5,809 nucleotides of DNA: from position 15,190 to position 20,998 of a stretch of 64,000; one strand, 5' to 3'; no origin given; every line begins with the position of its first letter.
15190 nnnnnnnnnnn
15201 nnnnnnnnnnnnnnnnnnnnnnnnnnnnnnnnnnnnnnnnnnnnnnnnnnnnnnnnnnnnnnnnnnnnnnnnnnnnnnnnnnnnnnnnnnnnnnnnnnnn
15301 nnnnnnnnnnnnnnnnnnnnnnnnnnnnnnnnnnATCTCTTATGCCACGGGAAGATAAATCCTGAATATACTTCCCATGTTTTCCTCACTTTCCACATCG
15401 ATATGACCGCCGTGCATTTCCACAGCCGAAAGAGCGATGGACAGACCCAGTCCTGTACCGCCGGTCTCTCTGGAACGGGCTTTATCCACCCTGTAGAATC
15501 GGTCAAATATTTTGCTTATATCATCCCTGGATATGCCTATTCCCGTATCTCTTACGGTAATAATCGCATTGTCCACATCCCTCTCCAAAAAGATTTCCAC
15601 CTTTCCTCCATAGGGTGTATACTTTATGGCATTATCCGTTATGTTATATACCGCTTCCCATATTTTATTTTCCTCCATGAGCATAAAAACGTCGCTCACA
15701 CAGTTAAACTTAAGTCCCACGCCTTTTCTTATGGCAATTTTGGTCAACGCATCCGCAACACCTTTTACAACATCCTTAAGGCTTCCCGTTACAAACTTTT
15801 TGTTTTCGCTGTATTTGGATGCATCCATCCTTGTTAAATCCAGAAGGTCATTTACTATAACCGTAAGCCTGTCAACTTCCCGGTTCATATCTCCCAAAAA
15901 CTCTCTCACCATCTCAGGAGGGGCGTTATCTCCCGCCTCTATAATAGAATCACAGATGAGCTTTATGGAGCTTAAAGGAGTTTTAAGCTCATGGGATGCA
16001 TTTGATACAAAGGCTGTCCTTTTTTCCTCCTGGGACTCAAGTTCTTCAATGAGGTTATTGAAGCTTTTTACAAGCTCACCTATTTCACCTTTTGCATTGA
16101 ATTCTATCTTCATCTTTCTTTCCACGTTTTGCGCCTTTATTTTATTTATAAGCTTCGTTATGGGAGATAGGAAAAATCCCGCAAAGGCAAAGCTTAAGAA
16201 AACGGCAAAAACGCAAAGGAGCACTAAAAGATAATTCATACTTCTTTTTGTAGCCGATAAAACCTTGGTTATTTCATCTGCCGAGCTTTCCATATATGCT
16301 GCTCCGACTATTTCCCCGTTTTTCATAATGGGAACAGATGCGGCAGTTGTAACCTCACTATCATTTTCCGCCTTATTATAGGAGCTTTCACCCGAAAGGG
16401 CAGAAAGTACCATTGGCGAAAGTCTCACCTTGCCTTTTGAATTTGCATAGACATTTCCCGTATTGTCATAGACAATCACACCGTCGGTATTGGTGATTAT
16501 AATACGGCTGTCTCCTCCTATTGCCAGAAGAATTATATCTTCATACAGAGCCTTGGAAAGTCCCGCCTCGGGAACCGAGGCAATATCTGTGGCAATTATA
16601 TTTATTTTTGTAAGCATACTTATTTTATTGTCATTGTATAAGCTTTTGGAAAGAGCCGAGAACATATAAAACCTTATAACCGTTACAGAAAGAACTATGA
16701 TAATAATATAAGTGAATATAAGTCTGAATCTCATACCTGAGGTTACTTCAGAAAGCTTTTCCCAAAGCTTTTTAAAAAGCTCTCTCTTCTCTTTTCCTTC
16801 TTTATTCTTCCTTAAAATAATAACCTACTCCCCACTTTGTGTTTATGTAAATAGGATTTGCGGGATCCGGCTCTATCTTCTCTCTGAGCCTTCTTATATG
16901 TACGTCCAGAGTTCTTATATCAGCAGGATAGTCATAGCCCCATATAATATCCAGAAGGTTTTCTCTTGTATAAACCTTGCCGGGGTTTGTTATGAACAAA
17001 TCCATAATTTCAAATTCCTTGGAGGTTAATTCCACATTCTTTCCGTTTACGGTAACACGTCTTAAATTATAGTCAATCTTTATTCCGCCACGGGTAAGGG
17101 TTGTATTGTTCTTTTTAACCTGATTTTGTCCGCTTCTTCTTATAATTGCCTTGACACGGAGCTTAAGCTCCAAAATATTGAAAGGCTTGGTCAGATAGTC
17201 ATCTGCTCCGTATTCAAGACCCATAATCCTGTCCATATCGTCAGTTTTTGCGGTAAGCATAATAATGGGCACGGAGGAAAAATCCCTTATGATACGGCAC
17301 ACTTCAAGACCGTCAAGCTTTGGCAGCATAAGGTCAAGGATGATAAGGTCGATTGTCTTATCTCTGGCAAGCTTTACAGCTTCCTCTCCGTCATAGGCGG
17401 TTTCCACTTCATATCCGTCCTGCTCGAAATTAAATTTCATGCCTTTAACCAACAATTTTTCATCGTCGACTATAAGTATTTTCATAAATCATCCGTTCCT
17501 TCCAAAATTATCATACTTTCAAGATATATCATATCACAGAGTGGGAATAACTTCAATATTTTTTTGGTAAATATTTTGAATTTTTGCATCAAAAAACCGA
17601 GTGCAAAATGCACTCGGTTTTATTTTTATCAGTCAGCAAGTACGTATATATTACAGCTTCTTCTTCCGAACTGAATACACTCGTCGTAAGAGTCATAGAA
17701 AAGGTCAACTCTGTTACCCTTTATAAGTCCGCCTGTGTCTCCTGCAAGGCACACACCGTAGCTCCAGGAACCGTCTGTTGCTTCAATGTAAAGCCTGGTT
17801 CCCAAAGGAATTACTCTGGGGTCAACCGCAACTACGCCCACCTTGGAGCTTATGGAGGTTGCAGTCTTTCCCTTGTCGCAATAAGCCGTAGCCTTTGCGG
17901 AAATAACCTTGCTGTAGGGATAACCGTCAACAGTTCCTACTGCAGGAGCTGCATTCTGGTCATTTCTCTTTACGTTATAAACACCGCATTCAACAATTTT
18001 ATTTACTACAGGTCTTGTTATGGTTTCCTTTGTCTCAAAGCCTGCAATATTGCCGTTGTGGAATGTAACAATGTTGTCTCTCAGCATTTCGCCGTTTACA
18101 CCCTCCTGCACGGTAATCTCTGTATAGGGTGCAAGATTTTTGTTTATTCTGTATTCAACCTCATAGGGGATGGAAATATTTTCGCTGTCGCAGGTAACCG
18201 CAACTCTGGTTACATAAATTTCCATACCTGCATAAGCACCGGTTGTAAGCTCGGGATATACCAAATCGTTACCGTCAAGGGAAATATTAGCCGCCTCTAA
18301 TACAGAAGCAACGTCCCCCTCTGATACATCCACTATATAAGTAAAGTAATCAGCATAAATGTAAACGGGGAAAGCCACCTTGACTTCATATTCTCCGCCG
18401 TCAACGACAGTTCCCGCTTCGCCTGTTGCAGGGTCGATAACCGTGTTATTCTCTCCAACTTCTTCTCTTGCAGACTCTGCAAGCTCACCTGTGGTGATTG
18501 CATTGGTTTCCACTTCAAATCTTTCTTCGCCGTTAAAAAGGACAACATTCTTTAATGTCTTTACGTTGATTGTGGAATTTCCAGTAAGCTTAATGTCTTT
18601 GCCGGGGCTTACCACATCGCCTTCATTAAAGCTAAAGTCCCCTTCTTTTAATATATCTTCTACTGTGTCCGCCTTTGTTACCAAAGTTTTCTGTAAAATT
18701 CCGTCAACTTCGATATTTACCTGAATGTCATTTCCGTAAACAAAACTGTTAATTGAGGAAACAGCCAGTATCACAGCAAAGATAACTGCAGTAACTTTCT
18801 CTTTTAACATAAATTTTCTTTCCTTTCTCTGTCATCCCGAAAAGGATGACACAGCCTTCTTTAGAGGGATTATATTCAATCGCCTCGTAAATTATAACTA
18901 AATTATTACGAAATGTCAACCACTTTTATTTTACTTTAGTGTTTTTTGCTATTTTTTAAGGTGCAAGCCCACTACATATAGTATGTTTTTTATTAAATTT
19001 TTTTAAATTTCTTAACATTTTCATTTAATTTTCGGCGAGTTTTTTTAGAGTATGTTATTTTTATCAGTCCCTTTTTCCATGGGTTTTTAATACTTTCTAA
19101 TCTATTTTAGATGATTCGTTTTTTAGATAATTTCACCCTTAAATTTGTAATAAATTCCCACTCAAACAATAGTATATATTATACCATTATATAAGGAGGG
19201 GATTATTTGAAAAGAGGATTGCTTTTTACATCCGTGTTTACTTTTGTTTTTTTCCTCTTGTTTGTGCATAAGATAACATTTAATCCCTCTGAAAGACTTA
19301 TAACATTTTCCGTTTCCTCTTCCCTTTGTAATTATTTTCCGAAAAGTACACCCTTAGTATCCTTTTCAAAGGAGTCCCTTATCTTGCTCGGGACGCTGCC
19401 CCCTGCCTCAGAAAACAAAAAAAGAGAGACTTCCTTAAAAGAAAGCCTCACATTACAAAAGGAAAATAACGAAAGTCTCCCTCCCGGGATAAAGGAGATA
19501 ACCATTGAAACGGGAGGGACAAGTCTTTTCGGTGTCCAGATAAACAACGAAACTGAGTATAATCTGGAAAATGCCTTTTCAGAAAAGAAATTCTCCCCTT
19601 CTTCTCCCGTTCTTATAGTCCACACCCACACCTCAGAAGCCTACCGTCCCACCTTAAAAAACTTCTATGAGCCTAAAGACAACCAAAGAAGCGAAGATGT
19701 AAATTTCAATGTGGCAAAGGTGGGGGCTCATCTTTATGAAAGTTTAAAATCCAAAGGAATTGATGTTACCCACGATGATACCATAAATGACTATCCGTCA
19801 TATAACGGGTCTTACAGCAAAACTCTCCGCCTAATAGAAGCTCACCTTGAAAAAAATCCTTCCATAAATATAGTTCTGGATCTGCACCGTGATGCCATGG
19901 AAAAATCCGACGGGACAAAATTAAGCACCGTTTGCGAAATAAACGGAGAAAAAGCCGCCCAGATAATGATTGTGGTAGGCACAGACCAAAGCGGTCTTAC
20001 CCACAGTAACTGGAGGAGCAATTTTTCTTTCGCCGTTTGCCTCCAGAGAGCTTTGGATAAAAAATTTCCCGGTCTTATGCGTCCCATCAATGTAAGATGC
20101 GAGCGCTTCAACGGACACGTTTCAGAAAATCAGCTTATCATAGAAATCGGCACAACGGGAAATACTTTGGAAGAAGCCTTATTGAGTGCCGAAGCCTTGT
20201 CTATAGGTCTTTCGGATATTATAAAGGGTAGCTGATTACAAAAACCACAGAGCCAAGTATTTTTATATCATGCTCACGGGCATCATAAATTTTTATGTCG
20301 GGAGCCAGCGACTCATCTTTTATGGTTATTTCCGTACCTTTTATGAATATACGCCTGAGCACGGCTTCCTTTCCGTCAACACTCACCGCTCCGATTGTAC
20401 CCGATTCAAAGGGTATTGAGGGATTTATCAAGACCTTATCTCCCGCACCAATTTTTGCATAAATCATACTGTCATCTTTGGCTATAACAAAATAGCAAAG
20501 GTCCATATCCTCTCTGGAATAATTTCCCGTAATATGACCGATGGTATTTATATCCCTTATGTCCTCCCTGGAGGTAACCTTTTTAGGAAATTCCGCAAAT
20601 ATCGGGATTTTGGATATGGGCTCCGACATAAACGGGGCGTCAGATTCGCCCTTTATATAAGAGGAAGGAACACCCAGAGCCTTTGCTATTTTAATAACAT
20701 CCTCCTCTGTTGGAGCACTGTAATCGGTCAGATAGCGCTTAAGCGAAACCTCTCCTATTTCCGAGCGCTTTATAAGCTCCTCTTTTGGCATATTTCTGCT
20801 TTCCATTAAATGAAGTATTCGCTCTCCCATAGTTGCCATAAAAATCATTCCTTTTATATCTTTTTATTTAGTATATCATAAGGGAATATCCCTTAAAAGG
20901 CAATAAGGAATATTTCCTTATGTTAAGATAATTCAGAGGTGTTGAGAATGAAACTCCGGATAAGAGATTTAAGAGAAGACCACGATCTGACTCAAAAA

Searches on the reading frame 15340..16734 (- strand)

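Call 66: search_protein_families(library=pfam, proteins=[window:15340-16734:-], max_evalue=0.00001)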
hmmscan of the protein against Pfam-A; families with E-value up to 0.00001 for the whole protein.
window:15340-16734:- (464 aa): 2 families
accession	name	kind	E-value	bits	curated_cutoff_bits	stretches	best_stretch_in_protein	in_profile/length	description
PF02518.31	HATPase_c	-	2.3e-30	105.7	26.4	1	355-463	3-109/111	Histidine kinase-, DNA gyrase B-, and HSP90-like ATPase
PF00512.31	HisKA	-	1.7e-16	60.4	26.9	1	239-305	2-65/66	His Kinase A (phospho-acceptor) domain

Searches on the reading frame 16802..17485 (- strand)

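Call 66: search_protein_families(library=pfam, proteins=[window:16802-17485:-], max_evalue=0.00001)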
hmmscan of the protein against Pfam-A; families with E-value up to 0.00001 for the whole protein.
window:16802-17485:- (227 aa): 2 families
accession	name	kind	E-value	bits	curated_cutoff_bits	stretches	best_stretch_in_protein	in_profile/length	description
PF00072.30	Response_reg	-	5e-32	110.8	30.2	1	3-111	1-110/111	Response regulator receiver domain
PF00486.34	Trans_reg_C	-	3.9e-28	97.8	26.2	1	148-224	1-77/77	Transcriptional regulatory protein, C terminal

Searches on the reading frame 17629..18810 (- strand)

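Call 66: search_protein_families(library=pfam, proteins=[window:17629-18810:-], max_evalue=0.00001)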
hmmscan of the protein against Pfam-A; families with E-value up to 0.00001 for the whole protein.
window:17629-18810:- (393 aa): 3 families
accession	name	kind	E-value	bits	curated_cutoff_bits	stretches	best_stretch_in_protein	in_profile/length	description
PF06725.17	3D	-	2e-19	70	23.8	1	326-391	2-71/72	3D domain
PF03990.20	DUF348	-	2e-13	50.3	24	1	31-72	1-41/41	G5-linked-Ubiquitin-like domain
PF07501.17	G5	-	1.6e-09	38.3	23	1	209-276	5-73/75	G5 domain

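Call 68: search_protein_families(library=ncbifam, proteins=[window:17629-18810:-], max_evalue=0.00001)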
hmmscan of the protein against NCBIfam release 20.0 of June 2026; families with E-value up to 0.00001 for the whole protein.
window:17629-18810:- (393 aa): 5 families
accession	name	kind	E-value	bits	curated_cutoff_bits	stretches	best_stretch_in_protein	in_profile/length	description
NF040675.1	wall_bind_EntD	exception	3.3e-13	49.5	590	1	310-391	230-309/310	cell wall-binding protein EntD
NF040670.1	wall_bind_EntA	exception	3.5e-12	46.4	560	1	322-391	227-290/291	cell wall-binding protein EntA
NF040676.1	wall_bind_EntB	exception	8.9e-12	44.3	780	1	323-390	428-489/490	cell wall-binding protein EntB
NF040677.1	wall_bind_EntC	exception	9.7e-12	44.4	770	1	323-391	359-421/422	cell wall-binding protein EntC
NF058633.1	StatPhSurvSpsC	equivalog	1e-10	41.5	280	1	326-391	131-191/223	stationary phase survival protein SpsC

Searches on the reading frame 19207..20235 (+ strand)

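Call 66: search_protein_families(library=pfam, proteins=[window:19207-20235:+], max_evalue=0.00001)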
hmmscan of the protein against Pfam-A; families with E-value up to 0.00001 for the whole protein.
window:19207-20235:+ (342 aa): 1 family
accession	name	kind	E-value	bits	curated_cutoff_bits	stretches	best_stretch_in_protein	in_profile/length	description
PF07454.18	SpoIIP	-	5.9e-59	200.2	24.4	1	92-332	74-265/269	Stage II sporulation protein P (SpoIIP)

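Call 68: search_protein_families(library=ncbifam, proteins=[window:19207-20235:+], max_evalue=0.00001)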
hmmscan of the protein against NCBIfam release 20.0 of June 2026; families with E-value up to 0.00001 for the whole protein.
window:19207-20235:+ (342 aa): 1 family
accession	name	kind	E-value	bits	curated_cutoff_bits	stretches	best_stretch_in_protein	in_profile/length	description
TIGR02867.1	spore_II_P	subfamily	3.2e-50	170.8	123.15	1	135-339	1-195/196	stage II sporulation protein P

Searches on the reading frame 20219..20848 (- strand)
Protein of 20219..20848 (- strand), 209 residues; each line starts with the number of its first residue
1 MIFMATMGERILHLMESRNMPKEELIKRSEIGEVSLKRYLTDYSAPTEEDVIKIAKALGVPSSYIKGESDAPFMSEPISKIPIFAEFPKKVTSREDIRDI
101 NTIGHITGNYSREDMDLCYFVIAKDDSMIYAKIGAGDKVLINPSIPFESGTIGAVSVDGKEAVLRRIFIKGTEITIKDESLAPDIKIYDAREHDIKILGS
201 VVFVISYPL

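Call 66: search_protein_families(library=pfam, proteins=[window:20219-20848:-], max_evalue=0.00001)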
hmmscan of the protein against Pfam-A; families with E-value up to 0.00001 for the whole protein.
window:20219-20848:- (209 aa): 2 families
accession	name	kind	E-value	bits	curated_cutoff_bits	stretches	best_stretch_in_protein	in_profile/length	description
PF00717.28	Peptidase_S24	-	4.5e-11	42.9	23.3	1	116-202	33-116/116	Peptidase S24-like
PF01381.28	HTH_3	-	1.7e-07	31.6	23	1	14-64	4-54/55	Helix-turn-helix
